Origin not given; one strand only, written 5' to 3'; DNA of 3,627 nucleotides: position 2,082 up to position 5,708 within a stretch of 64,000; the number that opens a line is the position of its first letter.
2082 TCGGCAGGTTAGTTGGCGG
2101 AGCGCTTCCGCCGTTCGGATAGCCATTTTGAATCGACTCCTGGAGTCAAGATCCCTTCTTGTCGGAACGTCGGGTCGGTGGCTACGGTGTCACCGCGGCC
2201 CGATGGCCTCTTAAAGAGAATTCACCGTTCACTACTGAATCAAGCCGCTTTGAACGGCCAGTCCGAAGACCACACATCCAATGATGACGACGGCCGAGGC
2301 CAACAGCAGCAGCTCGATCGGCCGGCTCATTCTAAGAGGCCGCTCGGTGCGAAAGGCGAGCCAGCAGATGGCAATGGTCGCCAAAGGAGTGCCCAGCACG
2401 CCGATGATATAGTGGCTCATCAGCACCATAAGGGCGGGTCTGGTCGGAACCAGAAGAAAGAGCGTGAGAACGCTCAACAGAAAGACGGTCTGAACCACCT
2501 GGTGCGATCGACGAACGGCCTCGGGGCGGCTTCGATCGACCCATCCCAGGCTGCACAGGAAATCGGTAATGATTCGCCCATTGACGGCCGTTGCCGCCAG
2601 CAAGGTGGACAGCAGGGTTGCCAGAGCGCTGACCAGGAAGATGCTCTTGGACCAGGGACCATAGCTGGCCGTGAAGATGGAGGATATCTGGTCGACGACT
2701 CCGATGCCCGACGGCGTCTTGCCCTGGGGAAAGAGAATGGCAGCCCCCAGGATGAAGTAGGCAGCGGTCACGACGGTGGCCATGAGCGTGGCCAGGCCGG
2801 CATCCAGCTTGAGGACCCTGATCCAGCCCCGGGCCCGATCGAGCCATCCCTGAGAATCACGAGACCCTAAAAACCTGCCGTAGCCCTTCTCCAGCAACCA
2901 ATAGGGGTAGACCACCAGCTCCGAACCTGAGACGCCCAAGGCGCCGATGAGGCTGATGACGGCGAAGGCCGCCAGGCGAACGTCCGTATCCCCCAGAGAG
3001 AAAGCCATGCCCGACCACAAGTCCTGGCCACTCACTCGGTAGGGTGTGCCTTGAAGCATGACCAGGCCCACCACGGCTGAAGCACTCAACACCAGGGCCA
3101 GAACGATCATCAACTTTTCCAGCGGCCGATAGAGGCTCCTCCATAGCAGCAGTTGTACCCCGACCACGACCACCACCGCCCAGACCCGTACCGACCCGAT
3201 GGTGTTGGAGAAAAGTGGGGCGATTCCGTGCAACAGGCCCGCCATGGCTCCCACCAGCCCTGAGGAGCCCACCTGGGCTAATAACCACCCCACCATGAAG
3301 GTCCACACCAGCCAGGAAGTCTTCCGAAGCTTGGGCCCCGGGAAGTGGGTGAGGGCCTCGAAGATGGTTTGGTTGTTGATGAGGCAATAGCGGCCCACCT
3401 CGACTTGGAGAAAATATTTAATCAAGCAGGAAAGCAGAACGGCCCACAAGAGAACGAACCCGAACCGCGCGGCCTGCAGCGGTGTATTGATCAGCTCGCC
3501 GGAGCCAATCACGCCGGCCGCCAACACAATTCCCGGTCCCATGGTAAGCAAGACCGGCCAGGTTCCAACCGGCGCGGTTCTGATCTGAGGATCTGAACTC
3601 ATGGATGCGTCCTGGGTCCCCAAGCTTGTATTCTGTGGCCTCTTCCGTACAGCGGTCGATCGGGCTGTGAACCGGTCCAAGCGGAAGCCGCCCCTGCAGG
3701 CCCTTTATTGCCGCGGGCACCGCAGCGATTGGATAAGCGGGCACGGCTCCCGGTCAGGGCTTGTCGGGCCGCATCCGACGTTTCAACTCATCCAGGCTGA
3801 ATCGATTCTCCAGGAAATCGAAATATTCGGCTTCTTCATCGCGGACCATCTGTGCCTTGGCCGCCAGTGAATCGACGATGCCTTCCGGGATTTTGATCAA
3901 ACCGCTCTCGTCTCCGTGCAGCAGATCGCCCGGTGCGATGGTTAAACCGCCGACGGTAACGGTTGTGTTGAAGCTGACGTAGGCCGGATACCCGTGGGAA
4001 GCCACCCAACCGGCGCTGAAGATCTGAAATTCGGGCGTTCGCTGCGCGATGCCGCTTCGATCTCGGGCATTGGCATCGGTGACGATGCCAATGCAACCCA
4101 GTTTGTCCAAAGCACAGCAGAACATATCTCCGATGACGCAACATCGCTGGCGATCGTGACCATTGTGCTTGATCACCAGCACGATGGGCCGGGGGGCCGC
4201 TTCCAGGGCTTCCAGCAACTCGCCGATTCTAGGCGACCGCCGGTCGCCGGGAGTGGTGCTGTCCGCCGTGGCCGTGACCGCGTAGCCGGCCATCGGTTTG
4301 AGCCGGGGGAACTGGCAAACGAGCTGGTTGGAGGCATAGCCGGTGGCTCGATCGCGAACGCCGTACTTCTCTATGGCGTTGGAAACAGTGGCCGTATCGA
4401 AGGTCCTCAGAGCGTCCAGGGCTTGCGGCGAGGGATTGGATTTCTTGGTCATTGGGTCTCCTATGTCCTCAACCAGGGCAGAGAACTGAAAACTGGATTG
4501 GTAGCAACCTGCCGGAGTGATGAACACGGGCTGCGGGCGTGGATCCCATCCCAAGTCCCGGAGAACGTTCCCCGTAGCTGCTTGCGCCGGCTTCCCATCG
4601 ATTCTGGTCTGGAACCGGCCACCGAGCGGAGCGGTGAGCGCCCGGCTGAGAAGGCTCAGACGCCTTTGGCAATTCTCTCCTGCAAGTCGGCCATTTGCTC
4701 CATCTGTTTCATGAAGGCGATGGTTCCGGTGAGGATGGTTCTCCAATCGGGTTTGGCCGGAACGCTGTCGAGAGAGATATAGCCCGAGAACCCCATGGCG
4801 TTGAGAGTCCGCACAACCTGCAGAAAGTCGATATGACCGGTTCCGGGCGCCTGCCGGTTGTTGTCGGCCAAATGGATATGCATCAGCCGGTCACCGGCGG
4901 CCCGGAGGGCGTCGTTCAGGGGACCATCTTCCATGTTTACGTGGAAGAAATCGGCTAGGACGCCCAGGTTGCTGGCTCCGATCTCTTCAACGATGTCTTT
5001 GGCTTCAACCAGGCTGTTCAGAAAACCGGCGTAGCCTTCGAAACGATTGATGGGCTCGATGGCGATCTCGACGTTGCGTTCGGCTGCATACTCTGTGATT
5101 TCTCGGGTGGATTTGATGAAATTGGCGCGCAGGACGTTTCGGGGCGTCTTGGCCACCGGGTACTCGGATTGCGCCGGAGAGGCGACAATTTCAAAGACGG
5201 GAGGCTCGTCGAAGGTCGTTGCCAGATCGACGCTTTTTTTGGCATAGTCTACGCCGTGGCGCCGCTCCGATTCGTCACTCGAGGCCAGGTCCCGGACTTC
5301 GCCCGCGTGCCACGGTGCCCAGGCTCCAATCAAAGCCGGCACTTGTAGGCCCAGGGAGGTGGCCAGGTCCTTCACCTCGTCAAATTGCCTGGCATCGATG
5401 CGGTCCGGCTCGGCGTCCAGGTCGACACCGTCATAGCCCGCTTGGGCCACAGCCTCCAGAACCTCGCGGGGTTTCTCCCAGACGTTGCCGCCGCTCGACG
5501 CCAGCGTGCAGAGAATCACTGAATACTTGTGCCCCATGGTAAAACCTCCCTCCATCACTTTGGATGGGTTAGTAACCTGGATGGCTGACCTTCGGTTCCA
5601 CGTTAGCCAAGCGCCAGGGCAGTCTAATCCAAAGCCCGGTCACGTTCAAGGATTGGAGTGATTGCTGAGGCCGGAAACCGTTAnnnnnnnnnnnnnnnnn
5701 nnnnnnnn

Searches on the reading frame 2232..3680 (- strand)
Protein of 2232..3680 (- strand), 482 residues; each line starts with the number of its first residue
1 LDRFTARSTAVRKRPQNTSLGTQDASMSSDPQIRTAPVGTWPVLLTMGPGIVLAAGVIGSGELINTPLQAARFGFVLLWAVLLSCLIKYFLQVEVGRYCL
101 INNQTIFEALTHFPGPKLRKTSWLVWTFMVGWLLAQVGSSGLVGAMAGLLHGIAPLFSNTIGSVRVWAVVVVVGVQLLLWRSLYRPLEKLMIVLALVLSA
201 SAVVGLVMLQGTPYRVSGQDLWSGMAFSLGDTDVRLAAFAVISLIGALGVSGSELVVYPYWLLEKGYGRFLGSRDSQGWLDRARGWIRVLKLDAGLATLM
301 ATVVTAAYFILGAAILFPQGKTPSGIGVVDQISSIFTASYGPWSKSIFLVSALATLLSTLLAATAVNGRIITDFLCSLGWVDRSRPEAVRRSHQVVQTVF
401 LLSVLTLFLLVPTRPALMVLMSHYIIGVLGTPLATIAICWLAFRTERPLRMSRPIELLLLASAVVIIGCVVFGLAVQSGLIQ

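Call 93: search_protein_families(library=pfam, proteins=[window:2232-3680:-], max_evalue=0.001)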
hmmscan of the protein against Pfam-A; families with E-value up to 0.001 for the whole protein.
window:2232-3680:- (482 aa): 1 family
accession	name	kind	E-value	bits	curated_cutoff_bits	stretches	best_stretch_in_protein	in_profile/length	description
PF01566.24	Nramp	-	9.6e-19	68.1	29.8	1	71-442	9-344/357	Natural resistance-associated macrophage protein-like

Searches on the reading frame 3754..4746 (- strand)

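Call 93: search_protein_families(library=pfam, proteins=[window:3754-4746:-], max_evalue=0.001)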
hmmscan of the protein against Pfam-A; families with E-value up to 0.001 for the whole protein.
window:3754-4746:- (330 aa): 1 family
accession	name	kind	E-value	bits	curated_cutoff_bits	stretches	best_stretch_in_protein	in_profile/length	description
PF03737.21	RraA-like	-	1.8e-21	77.4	24.5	1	118-284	1-151/152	Aldolase/RraA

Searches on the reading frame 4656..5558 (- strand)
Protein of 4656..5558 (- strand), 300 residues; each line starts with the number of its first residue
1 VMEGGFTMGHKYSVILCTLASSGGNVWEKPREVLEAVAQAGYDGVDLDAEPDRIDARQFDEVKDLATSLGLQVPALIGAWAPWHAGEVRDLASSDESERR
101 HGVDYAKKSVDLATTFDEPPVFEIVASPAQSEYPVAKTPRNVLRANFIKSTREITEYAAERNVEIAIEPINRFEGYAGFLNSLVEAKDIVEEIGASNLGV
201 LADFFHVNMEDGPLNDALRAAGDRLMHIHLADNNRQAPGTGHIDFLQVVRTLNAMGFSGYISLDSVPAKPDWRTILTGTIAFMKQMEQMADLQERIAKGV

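Call 93: search_protein_families(library=pfam, proteins=[window:4656-5558:-], max_evalue=0.001)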
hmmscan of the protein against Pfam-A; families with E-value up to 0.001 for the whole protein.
window:4656-5558:- (300 aa): 1 family
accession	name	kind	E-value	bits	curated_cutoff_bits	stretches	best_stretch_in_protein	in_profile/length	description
PF01261.30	AP_endonuc_2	-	1.5e-39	136.6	31.1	1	34-274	1-237/249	Xylose isomerase-like TIM barrel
